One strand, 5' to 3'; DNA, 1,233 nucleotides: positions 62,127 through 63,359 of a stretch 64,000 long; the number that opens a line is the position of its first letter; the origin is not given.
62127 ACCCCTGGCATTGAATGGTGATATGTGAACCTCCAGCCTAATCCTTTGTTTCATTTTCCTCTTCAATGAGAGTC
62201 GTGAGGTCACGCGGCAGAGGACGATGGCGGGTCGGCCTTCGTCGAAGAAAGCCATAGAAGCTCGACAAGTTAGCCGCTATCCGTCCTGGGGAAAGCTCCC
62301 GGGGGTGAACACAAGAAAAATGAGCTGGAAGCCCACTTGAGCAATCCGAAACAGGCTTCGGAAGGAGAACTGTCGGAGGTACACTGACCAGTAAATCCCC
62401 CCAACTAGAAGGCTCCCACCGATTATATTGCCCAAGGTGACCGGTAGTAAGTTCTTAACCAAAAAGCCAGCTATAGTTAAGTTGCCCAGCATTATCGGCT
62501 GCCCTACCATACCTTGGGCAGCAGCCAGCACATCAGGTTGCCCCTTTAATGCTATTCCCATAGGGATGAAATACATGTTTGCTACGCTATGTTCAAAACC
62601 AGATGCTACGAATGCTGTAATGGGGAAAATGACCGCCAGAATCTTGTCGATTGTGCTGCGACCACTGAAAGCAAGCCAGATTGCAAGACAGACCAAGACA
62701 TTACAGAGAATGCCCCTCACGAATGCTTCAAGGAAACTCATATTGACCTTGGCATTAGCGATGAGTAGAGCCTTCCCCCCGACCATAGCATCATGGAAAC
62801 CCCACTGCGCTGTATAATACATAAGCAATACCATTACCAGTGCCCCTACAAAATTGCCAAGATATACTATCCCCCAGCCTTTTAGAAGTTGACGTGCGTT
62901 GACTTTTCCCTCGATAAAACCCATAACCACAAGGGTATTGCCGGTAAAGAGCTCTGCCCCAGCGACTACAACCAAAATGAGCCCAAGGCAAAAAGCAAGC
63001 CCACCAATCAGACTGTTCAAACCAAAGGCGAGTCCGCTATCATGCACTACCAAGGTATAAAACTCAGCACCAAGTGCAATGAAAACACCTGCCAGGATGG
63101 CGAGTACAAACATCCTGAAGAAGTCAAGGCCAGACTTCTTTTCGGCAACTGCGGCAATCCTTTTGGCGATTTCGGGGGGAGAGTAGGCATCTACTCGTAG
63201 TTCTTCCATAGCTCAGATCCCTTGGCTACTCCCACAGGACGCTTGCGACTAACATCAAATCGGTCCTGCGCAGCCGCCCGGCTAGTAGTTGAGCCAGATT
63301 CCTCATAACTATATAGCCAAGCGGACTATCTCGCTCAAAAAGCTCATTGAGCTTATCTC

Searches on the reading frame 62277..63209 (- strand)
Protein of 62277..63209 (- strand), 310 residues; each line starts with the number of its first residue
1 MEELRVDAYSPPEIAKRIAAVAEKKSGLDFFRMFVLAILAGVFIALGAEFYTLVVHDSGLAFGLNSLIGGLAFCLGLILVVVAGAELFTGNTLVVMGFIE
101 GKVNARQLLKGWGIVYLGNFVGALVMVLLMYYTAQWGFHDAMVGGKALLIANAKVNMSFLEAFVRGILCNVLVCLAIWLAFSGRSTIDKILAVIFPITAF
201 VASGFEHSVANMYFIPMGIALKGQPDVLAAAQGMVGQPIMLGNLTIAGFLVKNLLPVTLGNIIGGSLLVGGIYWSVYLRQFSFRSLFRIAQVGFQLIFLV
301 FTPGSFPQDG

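Call 58: search_protein_families(library=pfam, proteins=[window:62277-63209:-], max_evalue=0.00001)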
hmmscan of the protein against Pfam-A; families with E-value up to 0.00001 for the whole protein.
window:62277-63209:- (310 aa): 1 family
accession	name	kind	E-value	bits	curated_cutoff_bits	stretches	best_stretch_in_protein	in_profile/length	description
PF01226.23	Form_Nir_trans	-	6.5e-79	265.1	34.6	1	13-274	1-239/240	Formate/nitrite transporter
